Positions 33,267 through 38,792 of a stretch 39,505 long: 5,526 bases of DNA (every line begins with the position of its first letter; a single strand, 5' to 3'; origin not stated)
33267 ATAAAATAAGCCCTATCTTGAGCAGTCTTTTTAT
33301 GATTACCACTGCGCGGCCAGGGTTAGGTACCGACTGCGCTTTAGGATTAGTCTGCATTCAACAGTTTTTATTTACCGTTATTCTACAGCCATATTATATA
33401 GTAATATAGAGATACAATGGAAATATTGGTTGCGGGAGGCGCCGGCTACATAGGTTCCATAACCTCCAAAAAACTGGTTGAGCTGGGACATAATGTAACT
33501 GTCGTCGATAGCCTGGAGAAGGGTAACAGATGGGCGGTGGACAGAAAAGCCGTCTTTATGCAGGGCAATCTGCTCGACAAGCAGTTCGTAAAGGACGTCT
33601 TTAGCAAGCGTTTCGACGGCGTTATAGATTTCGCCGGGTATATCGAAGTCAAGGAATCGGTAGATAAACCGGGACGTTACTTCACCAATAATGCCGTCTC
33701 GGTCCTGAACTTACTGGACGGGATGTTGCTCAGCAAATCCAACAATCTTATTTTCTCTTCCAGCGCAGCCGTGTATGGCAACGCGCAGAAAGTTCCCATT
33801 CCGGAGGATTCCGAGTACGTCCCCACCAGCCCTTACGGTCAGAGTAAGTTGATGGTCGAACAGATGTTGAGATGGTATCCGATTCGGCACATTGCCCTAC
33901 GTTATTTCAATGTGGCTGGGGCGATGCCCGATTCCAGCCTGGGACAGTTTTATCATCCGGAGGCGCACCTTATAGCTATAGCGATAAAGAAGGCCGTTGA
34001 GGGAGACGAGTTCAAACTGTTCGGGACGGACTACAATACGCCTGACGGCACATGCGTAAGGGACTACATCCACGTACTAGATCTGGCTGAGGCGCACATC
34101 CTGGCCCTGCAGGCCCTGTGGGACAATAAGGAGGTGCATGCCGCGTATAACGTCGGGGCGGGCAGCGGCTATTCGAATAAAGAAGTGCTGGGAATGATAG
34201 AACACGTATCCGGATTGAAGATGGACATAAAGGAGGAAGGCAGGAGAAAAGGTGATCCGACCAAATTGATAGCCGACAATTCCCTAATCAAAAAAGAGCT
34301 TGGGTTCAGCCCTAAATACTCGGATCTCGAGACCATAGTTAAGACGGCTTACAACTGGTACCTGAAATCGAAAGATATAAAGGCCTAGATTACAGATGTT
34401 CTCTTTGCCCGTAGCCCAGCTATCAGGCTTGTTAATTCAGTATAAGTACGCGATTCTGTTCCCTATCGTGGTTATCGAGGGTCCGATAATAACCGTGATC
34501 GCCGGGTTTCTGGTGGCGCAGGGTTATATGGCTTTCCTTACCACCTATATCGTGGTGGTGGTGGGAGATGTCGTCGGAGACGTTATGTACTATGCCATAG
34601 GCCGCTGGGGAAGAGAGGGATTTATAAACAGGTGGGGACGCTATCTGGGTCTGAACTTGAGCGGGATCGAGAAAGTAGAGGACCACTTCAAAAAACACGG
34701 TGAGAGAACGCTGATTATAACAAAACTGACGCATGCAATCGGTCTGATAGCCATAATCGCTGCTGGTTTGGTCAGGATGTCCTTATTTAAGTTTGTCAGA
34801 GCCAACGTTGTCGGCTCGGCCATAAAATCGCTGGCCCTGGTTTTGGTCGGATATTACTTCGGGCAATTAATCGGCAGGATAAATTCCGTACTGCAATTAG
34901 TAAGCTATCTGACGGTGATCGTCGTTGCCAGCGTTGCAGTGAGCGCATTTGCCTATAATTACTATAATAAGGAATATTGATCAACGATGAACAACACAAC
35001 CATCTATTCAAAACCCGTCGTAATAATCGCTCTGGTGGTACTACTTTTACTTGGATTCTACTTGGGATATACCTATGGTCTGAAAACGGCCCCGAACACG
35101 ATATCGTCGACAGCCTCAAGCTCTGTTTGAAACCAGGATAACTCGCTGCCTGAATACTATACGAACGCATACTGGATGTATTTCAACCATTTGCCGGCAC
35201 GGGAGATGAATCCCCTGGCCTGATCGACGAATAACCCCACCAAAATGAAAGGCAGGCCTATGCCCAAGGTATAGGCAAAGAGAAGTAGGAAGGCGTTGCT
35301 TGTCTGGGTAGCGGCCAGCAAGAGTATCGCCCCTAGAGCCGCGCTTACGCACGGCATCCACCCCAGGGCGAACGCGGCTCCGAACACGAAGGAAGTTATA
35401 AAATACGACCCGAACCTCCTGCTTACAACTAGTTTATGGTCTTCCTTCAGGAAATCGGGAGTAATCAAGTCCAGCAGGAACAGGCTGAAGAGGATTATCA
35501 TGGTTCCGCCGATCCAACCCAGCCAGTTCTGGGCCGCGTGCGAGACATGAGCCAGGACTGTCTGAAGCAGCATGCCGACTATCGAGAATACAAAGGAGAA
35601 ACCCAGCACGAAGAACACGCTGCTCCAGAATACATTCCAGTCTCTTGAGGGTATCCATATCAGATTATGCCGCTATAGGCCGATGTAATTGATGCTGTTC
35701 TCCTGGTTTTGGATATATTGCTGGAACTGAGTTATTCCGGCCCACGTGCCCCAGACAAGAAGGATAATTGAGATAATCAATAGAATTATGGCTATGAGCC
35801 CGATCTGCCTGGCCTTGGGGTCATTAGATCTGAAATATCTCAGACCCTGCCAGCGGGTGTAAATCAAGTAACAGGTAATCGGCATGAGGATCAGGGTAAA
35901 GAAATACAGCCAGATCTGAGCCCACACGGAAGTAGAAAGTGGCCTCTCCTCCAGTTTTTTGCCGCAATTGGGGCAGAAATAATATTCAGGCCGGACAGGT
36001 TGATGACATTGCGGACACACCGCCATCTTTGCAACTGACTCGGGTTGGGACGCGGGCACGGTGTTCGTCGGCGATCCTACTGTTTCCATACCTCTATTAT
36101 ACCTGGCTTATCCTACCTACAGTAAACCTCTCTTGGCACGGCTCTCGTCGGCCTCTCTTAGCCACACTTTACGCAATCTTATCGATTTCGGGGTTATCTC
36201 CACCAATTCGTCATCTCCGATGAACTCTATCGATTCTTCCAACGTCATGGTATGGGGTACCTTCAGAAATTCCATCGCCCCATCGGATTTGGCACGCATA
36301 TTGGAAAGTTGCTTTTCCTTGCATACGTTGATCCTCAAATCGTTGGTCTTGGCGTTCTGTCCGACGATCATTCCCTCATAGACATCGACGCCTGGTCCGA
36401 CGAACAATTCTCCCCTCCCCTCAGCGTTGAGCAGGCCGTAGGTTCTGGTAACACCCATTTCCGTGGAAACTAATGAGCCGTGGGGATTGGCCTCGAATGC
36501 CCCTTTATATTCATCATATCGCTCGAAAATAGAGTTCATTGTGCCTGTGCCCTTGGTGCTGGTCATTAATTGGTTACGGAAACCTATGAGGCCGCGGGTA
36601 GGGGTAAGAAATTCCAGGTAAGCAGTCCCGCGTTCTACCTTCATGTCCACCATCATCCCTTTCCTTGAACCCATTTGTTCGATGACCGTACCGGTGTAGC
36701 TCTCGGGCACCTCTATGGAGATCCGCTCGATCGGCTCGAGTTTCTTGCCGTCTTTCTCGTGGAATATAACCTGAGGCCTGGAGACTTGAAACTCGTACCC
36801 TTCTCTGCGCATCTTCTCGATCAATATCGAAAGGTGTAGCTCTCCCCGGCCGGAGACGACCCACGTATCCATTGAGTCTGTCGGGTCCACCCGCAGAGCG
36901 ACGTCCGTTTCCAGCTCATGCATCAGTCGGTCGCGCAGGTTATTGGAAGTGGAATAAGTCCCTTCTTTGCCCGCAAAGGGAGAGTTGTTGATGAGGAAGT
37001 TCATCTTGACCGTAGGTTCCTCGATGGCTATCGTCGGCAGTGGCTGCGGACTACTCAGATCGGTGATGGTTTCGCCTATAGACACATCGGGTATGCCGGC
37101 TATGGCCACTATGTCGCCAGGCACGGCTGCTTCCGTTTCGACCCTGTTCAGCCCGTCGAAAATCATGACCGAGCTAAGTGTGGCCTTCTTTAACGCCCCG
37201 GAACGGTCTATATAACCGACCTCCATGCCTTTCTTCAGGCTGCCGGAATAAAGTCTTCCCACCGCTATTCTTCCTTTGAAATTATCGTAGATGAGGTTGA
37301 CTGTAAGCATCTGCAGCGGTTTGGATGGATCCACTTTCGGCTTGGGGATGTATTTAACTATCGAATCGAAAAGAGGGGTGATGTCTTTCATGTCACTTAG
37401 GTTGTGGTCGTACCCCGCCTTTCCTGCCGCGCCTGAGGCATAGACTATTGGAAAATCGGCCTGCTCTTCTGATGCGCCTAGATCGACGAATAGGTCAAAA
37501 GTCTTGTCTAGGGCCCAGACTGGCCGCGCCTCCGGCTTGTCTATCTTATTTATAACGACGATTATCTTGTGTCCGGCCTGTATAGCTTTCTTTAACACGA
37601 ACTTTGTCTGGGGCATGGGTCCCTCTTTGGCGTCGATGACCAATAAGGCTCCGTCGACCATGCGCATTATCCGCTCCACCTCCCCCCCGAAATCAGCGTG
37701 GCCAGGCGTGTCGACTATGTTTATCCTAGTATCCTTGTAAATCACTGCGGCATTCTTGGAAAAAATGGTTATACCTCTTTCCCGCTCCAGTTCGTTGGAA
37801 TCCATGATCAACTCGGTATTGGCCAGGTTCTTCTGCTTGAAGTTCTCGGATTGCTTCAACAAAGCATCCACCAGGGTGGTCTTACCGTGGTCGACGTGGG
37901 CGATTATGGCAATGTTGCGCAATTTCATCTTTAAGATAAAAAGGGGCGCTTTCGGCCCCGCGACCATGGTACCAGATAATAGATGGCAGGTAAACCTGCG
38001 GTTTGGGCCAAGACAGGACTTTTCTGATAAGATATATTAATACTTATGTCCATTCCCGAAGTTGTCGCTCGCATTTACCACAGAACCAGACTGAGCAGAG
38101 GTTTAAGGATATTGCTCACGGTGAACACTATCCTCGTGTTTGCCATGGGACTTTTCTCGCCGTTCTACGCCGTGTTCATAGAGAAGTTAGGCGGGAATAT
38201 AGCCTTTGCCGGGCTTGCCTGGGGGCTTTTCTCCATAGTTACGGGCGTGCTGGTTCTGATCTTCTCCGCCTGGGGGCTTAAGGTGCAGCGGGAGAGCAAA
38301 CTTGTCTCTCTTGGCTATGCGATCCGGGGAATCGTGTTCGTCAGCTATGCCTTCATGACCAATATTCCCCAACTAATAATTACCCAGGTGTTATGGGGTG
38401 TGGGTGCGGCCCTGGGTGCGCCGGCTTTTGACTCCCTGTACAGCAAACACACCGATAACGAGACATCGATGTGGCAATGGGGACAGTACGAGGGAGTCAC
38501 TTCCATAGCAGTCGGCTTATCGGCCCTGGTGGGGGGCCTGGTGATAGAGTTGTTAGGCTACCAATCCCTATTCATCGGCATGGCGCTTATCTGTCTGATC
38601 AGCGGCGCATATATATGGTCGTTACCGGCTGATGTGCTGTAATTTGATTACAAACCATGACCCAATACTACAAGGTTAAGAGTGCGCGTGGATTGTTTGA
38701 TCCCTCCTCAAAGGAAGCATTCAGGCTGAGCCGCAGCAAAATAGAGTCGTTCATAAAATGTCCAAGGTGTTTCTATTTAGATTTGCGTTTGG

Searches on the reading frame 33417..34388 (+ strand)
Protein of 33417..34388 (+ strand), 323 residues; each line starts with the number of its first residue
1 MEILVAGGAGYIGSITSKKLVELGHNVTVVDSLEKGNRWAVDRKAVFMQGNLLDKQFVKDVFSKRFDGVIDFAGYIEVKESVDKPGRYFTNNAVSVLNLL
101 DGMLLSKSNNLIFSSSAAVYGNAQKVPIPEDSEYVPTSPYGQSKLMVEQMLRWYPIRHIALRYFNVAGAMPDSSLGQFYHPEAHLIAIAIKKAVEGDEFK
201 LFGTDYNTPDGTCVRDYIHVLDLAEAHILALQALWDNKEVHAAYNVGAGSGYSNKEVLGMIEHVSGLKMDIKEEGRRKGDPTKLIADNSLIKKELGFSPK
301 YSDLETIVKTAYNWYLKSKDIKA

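Call 72: search_protein_families(library=pfam, proteins=[window:33417-34388:+], max_evalue=0.001)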
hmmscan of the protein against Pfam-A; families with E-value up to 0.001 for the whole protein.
window:33417-34388:+ (323 aa): 4 families
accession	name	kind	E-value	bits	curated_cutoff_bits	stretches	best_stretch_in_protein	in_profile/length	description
PF01370.27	Epimerase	-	2.4e-50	171.6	20.9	1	3-247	1-240/240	NAD dependent epimerase/dehydratase family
PF16363.11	GDP_Man_Dehyd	-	1.7e-44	153.1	27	1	4-305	1-327/332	GDP-mannose 4,6 dehydratase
PF01073.25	3Beta_HSD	-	8.7e-13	48.4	22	1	4-151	1-157/280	3-beta hydroxysteroid dehydrogenase/isomerase family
PF04321.23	RmlD_sub_bind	-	3e-11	43.4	27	1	1-169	1-154/287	RmlD substrate binding domain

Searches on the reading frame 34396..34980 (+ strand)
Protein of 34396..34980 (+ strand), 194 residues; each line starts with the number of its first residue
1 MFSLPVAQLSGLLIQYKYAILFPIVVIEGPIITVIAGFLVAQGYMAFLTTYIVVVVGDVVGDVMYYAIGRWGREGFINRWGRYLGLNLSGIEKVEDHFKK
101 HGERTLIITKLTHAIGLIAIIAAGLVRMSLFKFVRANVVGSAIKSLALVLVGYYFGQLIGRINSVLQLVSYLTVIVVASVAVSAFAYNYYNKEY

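Call 72: search_protein_families(library=pfam, proteins=[window:34396-34980:+], max_evalue=0.001)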
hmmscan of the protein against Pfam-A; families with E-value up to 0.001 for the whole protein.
window:34396-34980:+ (194 aa): 1 family
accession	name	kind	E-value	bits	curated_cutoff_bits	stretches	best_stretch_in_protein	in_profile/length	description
PF09335.16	VTT_dom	-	4.4e-13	50.2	33.9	1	31-153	5-122/123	VTT domain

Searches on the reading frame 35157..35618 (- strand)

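Call 72: search_protein_families(library=pfam, proteins=[window:35157-35618:-], max_evalue=0.001)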
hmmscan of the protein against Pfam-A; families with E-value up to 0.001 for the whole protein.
window:35157-35618:- (153 aa): 2 families
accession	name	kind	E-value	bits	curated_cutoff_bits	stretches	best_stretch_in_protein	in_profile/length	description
PF02683.22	DsbD_TM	-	5.3e-13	49.2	27.1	1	2-152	50-203/219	Cytochrome C biogenesis protein transmembrane domain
PF13386.12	DsbD_2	-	0.00011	22.6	24.9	1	2-152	37-193/199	Cytochrome C biogenesis protein transmembrane region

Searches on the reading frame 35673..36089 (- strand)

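Call 72: search_protein_families(library=pfam, proteins=[window:35673-36089:-], max_evalue=0.001)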
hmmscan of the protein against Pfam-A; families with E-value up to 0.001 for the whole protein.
window:35673-36089:- (138 aa): 11 families
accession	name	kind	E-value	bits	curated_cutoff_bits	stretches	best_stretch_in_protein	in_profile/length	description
PF13240.11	Zn_Ribbon_1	-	8.3e-07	29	25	1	25-46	2-23/23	zinc-ribbon domain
PF12773.13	DZR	-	3.9e-06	27.3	27.3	1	23-43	25-45/45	Double zinc ribbon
PF13248.11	Zn_ribbon_3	-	8.5e-06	25.5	27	1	22-46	2-26/26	zinc-ribbon domain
PF24460.1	DUF7575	-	0.0002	21.1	28.5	1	23-47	4-28/28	Domain of unknown function (DUF7575)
PF17032.10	Zn_ribbon_15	-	0.00023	22.3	28.9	1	21-43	51-73/73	zinc-ribbon family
PF15159.11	PIG-Y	-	0.00029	22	25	0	54-87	39-68/69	Phosphatidylinositol N-acetylglucosaminyltransferase subunit Y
PF24463.1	DUF7577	-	0.00036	20.5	28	1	24-47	4-27/27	Domain of unknown function (DUF7577)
PF18895.5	T4SS_pilin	-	0.00062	20.2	26.6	1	57-112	9-62/71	Type IV secretion system pilin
PF08271.17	Zn_Ribbon_TF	-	0.00063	19.7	29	0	24-52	2-35/43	TFIIB zinc-binding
PF14093.11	DUF4271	-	0.00075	19.9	29.7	1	51-126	44-117/206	Domain of unknown function (DUF4271)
PF09721.15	Exosortase_EpsH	-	0.00095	19.1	25.7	0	56-125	15-80/254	Transmembrane exosortase (Exosortase_EpsH)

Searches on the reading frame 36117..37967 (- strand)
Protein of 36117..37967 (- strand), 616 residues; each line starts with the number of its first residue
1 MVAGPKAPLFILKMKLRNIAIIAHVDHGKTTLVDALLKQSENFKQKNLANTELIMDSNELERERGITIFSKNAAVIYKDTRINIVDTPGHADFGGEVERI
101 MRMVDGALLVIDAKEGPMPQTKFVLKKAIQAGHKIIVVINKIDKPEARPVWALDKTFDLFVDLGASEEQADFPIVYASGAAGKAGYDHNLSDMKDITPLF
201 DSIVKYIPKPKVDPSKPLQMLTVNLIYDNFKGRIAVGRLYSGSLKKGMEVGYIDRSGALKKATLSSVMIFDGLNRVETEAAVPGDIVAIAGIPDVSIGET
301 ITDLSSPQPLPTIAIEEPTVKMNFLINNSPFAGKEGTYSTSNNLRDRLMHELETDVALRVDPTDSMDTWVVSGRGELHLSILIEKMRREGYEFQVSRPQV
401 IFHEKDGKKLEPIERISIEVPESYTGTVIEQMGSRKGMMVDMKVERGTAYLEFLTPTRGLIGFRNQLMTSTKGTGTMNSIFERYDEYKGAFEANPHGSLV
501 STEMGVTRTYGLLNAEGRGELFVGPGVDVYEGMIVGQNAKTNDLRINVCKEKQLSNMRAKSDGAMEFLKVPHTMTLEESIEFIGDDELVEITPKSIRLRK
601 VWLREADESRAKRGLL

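Call 72: search_protein_families(library=pfam, proteins=[window:36117-37967:-], max_evalue=0.001)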
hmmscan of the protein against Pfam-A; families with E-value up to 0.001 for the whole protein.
window:36117-37967:- (616 aa): 7 families
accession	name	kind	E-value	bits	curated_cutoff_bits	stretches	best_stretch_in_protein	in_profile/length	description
PF00009.33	GTP_EFTU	-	3.2e-56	190.3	26.5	1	15-209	2-188/188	Elongation factor Tu GTP binding domain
PF21018.2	BipA_C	-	1.4e-41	141.1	23.8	1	497-604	2-109/110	TypA/BipA C-terminal domain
PF00679.30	EFG_C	-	2.6e-21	75.9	27.9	1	409-490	2-84/89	Elongation factor G C-terminus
PF03144.31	GTP_EFTU_D2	-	1.5e-12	48.2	30.3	1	232-302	1-73/73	Elongation factor Tu domain 2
PF22042.2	EF-G_D2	-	1.9e-11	44.4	27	1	221-303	5-83/84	Elongation factor G domain 2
PF01926.29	MMR_HSR1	-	1.2e-07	32.3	21.9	1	19-141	2-113/113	50S ribosome-binding GTPase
PF14492.12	EFG_III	-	1.3e-05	25.6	27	1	341-395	18-73/75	Elongation Factor G, domain III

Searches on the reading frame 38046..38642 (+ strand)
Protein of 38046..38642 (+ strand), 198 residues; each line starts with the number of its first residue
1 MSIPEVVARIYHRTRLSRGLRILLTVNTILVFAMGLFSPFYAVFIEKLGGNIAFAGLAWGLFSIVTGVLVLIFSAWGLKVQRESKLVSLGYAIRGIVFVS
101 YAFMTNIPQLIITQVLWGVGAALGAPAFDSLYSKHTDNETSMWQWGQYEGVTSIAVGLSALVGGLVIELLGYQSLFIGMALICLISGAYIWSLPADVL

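Call 72: search_protein_families(library=pfam, proteins=[window:38046-38642:+], max_evalue=0.001)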
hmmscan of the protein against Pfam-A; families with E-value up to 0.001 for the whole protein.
window:38046-38642:+ (198 aa): 2 families
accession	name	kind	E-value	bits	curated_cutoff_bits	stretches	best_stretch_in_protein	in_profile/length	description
PF07690.21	MFS_1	-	1.4e-14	54.3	33.4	1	25-192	3-171/347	Major Facilitator Superfamily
PF12832.13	MFS_1_like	-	3e-05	23.7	25.2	1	21-176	215-371/373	MFS_1 like family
